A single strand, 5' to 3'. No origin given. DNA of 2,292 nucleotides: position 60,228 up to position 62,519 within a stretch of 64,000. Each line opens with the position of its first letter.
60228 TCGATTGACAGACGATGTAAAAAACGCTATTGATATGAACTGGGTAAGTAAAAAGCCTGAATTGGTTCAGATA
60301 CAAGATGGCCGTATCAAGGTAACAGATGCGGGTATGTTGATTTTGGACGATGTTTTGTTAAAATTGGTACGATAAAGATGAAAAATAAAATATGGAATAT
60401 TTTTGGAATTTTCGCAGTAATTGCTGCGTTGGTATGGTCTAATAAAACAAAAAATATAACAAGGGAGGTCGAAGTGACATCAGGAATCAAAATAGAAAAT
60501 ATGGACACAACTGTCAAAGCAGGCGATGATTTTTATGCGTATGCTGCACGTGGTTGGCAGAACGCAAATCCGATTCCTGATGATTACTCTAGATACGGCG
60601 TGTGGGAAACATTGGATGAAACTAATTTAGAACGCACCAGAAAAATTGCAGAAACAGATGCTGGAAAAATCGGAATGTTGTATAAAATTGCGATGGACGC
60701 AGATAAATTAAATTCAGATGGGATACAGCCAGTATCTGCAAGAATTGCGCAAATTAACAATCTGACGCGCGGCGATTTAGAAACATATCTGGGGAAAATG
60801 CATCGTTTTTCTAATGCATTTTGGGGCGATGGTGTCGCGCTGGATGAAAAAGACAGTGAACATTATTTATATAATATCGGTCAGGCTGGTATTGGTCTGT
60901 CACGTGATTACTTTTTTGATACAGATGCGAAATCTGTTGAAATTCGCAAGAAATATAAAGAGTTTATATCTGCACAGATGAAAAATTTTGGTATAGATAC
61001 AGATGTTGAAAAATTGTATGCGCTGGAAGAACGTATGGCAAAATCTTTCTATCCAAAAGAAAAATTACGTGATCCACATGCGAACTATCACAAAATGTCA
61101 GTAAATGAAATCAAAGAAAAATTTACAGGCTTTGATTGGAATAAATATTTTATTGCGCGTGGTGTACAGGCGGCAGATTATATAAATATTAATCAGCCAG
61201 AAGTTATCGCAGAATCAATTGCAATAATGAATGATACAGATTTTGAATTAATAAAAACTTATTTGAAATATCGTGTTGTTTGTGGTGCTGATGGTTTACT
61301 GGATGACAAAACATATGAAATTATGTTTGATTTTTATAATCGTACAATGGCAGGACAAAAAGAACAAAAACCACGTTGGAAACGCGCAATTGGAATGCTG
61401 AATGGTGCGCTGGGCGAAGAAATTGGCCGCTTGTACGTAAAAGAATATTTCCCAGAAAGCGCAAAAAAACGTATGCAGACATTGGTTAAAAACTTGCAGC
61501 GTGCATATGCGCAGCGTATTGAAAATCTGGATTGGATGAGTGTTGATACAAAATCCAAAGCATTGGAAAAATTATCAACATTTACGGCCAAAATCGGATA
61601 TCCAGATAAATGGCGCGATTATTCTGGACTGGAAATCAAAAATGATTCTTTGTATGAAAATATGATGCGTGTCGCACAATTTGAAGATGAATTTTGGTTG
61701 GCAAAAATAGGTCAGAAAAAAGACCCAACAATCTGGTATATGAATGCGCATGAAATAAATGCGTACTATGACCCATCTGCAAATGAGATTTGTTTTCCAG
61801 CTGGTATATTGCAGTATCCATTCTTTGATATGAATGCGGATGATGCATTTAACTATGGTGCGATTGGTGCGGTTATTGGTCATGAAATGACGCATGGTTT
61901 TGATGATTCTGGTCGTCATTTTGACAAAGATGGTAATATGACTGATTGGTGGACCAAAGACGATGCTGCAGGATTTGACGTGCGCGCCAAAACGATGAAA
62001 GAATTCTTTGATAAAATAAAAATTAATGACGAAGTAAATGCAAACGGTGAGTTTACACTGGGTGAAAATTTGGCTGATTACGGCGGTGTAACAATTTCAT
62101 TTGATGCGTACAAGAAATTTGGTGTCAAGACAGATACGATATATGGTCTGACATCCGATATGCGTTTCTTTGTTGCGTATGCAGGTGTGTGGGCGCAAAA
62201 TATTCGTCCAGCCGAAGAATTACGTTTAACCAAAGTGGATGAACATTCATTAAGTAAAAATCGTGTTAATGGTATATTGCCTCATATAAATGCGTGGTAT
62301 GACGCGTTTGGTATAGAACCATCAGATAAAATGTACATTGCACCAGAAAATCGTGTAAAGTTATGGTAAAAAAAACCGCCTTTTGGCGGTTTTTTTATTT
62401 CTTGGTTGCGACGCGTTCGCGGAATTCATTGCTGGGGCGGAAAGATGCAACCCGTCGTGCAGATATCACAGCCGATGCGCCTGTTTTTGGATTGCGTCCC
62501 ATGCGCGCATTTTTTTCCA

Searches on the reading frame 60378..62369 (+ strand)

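Call 71: search_protein_families(library=pfam, proteins=[window:60378-62369:+], max_evalue=0.0001)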
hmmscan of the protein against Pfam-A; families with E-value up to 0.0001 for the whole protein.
window:60378-62369:+ (663 aa): 2 families
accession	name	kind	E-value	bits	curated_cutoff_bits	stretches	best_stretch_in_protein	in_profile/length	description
PF05649.18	Peptidase_M13_N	-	2.2e-99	333.9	32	1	49-409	2-381/381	Peptidase family M13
PF01431.27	Peptidase_M13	-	1.2e-65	221.4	24.5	1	461-660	1-205/205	Peptidase family M13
